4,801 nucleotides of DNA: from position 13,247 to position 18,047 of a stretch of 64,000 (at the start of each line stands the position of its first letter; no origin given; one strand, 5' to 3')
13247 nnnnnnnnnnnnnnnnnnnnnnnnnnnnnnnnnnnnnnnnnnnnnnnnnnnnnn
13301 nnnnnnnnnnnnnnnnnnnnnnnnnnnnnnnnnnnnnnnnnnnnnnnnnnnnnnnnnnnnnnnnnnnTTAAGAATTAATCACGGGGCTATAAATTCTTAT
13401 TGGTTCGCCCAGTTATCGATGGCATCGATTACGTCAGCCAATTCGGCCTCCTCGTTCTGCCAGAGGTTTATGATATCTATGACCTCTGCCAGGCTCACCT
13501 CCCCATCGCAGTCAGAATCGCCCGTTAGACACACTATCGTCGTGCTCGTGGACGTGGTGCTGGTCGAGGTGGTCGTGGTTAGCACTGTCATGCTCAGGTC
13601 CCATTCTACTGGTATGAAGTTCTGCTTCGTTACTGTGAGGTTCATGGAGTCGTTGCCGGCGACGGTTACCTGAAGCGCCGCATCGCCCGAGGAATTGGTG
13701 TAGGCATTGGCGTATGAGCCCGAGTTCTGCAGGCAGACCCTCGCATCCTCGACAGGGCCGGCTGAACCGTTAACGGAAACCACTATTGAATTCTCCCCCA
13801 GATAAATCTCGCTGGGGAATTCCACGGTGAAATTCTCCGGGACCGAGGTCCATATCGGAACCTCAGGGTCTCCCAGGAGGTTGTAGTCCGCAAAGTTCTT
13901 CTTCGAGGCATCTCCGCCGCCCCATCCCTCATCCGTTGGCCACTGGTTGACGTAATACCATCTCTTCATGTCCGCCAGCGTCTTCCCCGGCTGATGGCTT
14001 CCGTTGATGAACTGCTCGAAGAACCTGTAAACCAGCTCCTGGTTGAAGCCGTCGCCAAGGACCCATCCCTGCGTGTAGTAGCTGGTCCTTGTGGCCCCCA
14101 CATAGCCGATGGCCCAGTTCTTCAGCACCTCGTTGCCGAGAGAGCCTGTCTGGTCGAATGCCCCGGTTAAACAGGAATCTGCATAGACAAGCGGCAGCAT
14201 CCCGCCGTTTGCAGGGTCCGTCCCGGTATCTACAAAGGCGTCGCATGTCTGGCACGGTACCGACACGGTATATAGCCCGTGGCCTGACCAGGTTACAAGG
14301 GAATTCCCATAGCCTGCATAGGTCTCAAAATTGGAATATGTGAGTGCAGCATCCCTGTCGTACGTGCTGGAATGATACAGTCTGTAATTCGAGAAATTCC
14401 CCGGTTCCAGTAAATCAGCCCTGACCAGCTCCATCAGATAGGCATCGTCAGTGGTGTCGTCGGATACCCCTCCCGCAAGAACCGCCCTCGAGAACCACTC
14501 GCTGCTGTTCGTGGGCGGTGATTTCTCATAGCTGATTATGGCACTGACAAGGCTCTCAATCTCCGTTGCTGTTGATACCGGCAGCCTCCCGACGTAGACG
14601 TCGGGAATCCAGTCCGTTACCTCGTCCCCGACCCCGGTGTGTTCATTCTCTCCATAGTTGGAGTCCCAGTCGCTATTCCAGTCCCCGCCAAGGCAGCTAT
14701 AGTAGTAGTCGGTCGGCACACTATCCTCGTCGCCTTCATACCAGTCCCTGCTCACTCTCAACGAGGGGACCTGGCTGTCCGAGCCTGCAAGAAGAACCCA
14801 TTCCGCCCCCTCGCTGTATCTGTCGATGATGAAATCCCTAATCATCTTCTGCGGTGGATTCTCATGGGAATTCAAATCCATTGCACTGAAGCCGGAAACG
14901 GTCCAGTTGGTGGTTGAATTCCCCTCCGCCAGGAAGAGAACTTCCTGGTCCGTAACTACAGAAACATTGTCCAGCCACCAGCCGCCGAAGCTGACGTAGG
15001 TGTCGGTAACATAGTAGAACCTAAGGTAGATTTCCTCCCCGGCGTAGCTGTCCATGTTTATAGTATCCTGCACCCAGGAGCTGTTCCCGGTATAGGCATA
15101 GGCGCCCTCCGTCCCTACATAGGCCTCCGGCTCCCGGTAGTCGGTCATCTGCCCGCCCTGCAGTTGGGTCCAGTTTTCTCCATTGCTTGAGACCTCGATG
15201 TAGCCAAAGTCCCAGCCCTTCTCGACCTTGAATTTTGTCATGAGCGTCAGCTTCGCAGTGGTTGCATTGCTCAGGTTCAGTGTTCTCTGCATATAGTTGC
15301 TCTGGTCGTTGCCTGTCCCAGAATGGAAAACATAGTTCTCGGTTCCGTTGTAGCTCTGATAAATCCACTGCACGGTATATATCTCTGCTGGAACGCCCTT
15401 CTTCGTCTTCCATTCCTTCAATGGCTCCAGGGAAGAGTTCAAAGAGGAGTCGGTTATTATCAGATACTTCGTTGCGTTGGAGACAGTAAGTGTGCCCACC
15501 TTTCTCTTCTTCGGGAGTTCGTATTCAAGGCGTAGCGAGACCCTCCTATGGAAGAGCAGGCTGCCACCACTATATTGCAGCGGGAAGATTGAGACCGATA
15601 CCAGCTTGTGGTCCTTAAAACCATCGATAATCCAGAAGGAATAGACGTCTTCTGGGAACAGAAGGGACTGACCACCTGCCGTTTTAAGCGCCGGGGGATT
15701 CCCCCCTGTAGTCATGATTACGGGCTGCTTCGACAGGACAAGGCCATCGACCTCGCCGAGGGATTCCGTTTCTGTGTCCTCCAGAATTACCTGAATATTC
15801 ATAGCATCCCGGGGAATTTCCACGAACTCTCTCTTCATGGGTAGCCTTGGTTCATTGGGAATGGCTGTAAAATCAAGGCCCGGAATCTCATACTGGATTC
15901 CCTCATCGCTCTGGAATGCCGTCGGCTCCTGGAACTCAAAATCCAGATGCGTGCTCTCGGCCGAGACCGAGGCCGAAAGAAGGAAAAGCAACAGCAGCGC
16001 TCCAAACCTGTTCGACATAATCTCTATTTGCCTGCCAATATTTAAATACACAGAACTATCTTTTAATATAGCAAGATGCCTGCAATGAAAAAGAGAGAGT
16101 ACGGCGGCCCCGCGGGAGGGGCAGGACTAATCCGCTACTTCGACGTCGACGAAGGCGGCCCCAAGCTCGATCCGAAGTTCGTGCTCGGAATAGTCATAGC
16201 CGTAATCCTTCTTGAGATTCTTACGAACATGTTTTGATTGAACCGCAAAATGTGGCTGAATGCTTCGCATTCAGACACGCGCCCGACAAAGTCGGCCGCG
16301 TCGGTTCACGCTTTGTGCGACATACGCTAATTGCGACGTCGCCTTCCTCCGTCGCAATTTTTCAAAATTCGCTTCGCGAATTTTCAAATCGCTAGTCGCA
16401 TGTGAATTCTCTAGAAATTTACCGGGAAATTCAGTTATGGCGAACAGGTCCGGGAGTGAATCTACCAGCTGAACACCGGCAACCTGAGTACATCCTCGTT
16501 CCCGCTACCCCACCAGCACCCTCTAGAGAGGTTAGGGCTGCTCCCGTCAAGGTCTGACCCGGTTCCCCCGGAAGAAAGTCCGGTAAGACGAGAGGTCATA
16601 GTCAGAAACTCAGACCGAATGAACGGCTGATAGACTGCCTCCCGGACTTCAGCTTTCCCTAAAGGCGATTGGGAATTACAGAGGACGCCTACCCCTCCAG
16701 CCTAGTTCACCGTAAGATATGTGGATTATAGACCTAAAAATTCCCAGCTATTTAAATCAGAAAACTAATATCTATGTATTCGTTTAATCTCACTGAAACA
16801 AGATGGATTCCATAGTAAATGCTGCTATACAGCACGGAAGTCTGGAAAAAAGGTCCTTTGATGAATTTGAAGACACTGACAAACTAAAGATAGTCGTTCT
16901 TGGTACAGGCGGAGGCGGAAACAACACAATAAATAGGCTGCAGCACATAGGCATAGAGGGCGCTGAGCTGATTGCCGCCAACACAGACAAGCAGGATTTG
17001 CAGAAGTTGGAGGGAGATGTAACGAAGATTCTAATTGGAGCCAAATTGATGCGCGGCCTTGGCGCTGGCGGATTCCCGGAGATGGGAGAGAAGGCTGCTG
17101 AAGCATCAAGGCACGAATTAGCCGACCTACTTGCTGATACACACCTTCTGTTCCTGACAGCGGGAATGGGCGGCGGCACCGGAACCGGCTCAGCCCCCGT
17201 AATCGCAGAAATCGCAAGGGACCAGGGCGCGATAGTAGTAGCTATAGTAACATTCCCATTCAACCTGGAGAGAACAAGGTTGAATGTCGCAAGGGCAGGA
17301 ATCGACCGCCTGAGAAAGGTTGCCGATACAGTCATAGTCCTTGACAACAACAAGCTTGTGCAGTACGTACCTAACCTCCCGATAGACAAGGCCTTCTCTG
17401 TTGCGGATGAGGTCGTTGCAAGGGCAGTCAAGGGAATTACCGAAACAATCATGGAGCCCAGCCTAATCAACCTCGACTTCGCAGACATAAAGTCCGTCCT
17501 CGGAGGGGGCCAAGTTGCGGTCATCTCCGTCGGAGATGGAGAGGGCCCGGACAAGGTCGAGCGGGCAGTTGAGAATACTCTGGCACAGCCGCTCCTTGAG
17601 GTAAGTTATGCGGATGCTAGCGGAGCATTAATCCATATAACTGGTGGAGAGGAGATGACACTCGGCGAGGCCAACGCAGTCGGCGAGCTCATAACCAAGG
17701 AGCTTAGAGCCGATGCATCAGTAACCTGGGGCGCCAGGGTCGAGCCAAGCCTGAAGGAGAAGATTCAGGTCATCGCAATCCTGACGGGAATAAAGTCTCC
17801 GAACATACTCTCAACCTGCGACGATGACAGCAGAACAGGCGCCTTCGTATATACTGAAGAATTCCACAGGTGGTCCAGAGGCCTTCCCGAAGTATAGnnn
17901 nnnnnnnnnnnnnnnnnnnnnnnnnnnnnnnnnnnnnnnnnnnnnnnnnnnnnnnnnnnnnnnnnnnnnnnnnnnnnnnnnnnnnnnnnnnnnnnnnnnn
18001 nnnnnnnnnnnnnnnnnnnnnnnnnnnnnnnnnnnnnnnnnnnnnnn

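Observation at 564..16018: Island of dockerin-tagged secreted proteases (S8 + S8 + C25): candidate archaeal cohesin-dockerin proteolytic assembly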

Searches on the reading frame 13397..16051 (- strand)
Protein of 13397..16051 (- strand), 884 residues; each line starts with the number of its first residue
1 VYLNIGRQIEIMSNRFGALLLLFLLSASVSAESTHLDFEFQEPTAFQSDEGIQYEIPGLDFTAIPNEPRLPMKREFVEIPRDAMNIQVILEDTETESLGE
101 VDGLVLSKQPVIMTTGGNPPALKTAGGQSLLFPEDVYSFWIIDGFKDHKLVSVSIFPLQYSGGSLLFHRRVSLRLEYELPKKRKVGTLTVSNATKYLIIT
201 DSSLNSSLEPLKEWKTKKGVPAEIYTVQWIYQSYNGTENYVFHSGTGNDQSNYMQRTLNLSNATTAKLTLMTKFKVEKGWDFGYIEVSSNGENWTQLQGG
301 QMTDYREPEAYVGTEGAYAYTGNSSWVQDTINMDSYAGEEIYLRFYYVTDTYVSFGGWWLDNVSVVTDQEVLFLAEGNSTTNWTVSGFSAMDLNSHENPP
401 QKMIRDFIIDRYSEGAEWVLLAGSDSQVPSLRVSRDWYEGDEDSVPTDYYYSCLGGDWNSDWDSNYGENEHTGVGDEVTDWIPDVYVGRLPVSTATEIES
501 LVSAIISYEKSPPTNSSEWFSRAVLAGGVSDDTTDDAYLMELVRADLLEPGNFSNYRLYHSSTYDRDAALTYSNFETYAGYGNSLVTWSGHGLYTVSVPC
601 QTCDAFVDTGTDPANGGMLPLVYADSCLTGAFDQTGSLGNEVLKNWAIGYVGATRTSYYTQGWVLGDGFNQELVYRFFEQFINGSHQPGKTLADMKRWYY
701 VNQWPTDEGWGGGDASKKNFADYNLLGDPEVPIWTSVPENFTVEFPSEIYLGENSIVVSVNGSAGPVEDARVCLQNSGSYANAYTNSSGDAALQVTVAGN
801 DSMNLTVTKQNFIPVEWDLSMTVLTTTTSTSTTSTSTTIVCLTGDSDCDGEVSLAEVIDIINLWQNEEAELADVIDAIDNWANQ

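Call 10: search_protein_families(library=pfam, proteins=[window:13397-16051:-], max_evalue=0.01)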
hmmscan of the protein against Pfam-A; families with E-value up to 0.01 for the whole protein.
window:13397-16051:- (884 aa): 3 families
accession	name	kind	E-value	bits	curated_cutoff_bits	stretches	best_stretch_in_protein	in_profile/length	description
PF01364.23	Peptidase_C25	-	3.8e-51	174.9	23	2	396-731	41-372/374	Peptidase family C25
PF20773.4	InhA-like_MAM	-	3.4e-23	82.6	26.9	1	239-389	38-187/191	Immune inhibitor A-like, MAM domain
PF03785.20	Peptidase_C25_C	-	0.00019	21.7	25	1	738-815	1-74/79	Peptidase family C25, C terminal ig-like domain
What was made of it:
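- Checked: C25, 13397-16018: Peptidase_C25 174.9 bits, plus an InhA-like MAM domain (call 10).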

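Call 12: search_protein_families(library=ncbifam, proteins=[window:13397-16051:-], max_evalue=1)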
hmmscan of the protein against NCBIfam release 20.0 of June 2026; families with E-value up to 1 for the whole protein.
window:13397-16051:- (884 aa): 4 families
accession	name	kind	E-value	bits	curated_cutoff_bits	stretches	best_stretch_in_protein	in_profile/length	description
NF038111.1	rhom_dep_M36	equivalog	2.3e-10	38.6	1700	1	252-367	1040-1165/1315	rhombosortase-dependent M36 family metallopeptidase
NF033707.1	T9SS_sortase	equivalog_domain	4.9e-10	37.7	420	2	481-729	492-728/1095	type IX secretion system sortase PorU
NF052324.1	PorU_rel_Nterm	equivalog_domain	8.8e-06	24.2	450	1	479-753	522-784/879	putative type IX secretion system sortase PorU2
TIGR00798.1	mtc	subfamily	0.14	11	322.8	1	223-270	109-154/317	sideroflexin family mitochondrial carrier protein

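Call 45: find_related_loci(query=window:13397-16018:-, collection=metagenome_contigs, flank=10000)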
Query window:13397-16018:- (873 aa) in metagenome_contigs; peptide patterns used: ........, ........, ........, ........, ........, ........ (x = any residue, [..] = any of these).
76 stretches matched a pattern, but none encodes a relative of the query by tblastn (E <= 1e-3).
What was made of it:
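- Tried and rejected: A metagenome scan for close relatives of the C25 protein found none (call 45), so synteny of the S8-S8-C25 trio could not be assessed.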

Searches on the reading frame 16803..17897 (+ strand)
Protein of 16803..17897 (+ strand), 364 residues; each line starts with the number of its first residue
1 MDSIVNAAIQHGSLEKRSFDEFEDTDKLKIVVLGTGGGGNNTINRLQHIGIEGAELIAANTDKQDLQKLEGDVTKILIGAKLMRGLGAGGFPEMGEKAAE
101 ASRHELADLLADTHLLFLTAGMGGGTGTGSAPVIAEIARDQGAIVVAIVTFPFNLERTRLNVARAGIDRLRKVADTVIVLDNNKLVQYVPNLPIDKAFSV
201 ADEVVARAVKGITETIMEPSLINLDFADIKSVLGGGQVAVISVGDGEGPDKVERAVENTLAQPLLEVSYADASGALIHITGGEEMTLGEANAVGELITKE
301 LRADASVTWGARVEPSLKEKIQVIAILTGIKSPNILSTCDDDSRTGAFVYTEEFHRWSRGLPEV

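Call 53: find_encoding_contigs(protein=window:16803-17897:+, flank=1000, max_places=3)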
Protein window:16803-17897:+ (364 aa): 3 contigs read that carry it; 1 place shown.
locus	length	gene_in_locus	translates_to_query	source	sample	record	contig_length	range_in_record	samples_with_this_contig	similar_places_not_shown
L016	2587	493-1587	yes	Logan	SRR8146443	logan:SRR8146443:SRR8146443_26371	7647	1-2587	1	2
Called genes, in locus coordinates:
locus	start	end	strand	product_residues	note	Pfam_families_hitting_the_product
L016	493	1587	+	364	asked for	PF00091:Tubulin, PF12327:FtsZ_C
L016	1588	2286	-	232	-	PF00588:SpoU_methylase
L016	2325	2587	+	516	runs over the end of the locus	PF01935:DUF87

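Call 61: list_cluster_members(proteins=[window:16803-17897:+, window:36505-38232:-, window:53672-54667:+, window:43903-46269:+, window:23478-24914:+, window:38266-39939:+, window:60324-61652:+, window:39923-41572:-])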
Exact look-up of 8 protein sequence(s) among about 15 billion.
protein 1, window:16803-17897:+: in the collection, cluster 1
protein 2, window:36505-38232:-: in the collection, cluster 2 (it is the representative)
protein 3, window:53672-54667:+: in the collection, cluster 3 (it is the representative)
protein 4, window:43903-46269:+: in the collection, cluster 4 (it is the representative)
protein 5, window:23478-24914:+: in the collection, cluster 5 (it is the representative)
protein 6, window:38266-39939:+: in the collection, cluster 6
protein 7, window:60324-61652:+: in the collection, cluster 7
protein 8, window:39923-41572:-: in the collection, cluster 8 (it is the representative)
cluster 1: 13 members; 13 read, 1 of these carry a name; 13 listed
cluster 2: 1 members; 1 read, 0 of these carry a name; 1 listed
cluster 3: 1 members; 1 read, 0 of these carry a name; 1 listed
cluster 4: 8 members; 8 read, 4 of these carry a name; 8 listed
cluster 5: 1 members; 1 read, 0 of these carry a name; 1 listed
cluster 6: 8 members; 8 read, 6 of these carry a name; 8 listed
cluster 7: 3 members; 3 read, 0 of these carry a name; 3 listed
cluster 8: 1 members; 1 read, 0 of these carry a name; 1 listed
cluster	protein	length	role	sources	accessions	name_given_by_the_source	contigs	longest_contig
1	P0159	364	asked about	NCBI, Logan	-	-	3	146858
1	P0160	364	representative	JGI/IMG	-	-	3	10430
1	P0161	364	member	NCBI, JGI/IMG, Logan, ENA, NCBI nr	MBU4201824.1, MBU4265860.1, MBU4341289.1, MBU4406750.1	MAG: cell division protein FtsZ [Candidatus Altiarchaeales archaeon] | cell division protein FtsZ [Candidatus Altiarchaeota archaeon]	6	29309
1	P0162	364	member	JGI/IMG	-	-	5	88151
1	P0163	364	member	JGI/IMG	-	-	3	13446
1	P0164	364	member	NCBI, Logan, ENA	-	-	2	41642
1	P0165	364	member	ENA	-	-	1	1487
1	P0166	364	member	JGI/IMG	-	-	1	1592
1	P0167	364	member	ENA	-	-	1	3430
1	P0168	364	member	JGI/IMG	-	-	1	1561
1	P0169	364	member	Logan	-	-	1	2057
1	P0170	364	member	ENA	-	-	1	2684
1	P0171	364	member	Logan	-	-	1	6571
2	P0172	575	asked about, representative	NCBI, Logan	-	-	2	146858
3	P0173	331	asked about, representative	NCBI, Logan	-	-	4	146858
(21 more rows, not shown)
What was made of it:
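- The window's FtsZ, ValRS and DNA ligase cluster at 90% identity or more with Altiarchaeota proteins (call 61).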
